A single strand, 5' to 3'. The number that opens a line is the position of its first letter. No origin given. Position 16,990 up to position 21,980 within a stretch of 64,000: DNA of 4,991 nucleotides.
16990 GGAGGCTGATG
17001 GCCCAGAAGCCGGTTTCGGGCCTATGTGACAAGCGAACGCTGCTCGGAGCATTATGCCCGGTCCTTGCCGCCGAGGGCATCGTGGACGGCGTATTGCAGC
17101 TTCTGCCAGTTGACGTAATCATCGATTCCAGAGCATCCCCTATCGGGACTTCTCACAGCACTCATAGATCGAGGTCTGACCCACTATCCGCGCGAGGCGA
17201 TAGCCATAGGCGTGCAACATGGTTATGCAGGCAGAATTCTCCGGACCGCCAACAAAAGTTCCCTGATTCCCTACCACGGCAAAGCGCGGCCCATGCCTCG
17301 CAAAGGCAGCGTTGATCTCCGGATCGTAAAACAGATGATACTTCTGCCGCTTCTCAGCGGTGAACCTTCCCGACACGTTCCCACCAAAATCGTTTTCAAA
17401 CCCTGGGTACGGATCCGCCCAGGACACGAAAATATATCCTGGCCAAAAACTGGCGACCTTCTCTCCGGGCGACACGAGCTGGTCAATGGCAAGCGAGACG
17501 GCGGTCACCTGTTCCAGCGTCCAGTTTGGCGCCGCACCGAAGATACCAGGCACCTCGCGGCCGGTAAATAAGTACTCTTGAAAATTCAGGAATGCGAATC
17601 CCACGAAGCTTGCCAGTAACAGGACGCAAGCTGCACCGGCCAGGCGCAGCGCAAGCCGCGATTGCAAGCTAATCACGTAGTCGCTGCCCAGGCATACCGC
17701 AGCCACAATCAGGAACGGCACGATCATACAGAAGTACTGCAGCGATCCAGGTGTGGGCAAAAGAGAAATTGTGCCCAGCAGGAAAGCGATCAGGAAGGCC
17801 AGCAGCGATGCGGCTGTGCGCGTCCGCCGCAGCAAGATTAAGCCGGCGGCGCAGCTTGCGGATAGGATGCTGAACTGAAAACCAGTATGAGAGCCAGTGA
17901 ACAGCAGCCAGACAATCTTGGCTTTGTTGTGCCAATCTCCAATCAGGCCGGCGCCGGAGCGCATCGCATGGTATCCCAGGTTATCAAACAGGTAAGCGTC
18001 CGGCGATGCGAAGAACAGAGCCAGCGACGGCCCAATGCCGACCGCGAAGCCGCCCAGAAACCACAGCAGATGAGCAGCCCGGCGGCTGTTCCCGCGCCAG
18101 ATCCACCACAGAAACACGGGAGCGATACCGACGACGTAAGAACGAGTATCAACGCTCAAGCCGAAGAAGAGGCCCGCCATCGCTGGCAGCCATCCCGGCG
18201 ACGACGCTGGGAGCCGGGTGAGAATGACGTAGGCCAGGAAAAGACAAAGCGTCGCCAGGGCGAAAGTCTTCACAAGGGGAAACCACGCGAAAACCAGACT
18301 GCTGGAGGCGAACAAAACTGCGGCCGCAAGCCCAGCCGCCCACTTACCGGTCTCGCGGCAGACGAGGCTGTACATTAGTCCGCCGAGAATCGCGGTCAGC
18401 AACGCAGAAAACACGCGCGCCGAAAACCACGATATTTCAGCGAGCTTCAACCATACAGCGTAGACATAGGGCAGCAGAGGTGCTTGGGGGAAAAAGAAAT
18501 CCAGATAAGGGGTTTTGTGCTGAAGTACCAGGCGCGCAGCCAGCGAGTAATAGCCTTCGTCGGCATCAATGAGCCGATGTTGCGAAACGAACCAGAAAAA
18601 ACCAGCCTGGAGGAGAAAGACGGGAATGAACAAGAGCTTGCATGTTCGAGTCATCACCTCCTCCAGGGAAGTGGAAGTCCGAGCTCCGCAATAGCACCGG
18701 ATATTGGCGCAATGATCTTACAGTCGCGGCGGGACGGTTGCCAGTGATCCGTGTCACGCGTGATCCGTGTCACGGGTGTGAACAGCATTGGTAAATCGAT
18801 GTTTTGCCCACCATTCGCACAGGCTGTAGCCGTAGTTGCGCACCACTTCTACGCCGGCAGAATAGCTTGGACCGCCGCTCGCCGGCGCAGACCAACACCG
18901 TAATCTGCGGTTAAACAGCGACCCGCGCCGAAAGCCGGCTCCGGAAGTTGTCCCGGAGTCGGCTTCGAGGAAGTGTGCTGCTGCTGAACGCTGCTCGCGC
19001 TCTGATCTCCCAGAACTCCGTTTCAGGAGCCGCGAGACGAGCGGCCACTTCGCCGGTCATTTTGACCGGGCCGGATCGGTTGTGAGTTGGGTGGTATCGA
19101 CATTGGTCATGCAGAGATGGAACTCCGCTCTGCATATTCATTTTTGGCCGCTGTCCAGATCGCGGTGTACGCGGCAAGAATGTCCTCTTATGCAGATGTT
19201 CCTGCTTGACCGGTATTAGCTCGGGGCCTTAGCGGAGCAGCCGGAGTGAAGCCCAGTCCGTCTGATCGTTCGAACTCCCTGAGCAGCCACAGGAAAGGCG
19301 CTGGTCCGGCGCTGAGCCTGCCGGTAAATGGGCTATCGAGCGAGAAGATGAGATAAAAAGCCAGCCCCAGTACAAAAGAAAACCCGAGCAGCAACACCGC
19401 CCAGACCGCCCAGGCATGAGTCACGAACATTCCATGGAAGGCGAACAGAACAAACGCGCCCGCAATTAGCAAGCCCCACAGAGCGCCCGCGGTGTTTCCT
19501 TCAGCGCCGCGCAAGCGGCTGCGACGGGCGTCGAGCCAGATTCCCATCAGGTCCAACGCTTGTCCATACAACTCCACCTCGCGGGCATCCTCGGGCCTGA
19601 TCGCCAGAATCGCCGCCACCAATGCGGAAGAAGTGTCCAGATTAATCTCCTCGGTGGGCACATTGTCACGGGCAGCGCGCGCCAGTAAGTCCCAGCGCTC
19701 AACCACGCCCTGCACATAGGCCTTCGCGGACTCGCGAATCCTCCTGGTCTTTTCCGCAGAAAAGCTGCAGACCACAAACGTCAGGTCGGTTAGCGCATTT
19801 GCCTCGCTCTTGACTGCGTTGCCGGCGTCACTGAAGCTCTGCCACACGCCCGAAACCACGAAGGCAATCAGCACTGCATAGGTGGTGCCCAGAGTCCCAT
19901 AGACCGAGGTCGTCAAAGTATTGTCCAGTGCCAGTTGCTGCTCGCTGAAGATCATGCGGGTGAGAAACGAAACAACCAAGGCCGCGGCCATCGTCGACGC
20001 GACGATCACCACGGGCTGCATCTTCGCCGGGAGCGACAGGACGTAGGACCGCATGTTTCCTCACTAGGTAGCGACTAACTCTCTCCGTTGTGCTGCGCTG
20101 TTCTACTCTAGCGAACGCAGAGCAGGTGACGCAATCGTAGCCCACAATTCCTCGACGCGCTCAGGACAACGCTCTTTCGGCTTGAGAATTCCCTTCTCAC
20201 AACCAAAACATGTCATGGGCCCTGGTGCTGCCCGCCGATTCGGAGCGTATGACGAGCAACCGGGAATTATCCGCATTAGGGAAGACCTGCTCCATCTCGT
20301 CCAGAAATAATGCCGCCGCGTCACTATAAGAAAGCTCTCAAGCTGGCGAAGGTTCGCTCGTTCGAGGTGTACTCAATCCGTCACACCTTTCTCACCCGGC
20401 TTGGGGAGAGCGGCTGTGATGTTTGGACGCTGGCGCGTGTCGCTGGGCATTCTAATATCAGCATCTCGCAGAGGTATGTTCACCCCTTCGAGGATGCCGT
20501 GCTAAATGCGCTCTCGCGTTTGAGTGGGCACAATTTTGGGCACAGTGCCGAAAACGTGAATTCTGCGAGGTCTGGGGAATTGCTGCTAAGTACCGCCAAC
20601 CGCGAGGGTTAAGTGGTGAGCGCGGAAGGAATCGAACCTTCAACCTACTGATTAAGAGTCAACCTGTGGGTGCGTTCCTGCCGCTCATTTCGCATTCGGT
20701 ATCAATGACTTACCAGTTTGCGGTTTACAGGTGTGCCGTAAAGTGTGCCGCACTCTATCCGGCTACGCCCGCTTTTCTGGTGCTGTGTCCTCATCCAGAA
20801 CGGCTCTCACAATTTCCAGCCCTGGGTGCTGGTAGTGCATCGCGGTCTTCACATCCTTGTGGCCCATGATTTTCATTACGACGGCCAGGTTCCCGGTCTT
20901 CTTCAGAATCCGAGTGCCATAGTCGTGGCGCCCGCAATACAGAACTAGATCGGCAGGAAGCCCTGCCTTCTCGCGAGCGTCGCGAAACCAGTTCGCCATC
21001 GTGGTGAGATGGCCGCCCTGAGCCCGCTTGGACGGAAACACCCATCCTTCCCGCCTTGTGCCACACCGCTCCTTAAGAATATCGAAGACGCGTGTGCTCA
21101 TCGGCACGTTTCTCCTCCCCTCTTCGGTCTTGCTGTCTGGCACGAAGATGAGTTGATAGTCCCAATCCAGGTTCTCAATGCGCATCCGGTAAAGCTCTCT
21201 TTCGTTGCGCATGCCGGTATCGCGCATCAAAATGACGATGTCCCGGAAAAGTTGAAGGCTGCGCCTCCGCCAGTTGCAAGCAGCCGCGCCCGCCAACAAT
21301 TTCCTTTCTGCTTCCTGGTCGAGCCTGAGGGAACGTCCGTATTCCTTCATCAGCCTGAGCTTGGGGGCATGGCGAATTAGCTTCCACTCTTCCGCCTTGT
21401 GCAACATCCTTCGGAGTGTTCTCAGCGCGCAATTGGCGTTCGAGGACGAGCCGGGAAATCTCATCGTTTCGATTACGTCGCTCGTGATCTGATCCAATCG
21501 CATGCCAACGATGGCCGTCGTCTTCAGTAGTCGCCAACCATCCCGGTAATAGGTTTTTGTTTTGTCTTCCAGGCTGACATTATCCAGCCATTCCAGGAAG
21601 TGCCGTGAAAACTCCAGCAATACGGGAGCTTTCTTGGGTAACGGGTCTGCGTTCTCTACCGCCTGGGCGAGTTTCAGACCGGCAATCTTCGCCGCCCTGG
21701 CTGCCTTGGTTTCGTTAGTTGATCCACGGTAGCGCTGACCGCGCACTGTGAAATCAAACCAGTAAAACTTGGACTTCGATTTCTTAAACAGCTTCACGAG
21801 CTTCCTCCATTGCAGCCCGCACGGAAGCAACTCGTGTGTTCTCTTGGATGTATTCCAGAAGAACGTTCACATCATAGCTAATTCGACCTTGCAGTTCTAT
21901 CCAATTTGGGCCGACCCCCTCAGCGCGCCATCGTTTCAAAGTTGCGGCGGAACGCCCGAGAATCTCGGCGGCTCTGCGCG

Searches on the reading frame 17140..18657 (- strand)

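Call 11: search_protein_families(library=pfam, proteins=[window:17140-18657:-], max_evalue=0.001)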
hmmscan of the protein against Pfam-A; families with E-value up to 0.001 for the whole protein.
window:17140-18657:- (505 aa): 1 family
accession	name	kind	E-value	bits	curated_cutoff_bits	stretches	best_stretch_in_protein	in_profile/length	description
PF13231.12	PMT_2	-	7.8e-09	36.4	26.1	1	58-202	2-146/160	Dolichyl-phosphate-mannose-protein mannosyltransferase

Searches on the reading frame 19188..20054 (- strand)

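Call 11: search_protein_families(library=pfam, proteins=[window:19188-20054:-], max_evalue=0.001)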
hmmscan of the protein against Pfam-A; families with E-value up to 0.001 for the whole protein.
window:19188-20054:- (288 aa): 1 family
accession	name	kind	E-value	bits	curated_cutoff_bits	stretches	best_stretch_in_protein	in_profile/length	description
PF14023.12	Bestrophin-like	-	1.1e-38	133.6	32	1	21-254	3-232/232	Bestrophin-like domain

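Call 53: search_protein_families(library=padloc, proteins=[window:19188-20054:-], max_evalue=0.001)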
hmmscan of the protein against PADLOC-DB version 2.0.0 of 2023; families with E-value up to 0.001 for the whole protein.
window:19188-20054:- (288 aa): 0 families

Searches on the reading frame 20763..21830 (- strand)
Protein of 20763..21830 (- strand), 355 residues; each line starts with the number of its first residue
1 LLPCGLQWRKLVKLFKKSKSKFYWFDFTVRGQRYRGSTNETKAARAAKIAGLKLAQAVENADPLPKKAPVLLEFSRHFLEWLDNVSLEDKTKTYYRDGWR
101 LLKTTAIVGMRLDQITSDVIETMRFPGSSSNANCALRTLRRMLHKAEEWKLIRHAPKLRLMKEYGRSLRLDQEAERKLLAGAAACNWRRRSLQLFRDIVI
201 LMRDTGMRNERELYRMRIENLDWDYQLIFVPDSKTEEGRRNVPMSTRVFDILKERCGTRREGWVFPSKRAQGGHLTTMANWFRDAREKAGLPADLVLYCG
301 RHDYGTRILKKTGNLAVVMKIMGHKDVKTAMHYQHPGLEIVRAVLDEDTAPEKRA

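Call 11: search_protein_families(library=pfam, proteins=[window:20763-21830:-], max_evalue=0.001)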
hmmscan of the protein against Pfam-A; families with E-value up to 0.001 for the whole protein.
window:20763-21830:- (355 aa): 1 family
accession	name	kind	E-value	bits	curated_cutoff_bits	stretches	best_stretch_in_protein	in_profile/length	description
PF00589.27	Phage_integrase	-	1.6e-20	74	27.1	1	198-336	27-168/172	Phage integrase family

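Call 53: search_protein_families(library=padloc, proteins=[window:20763-21830:-], max_evalue=0.001)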
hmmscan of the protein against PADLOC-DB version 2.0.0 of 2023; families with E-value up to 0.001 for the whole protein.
window:20763-21830:- (355 aa): 0 families
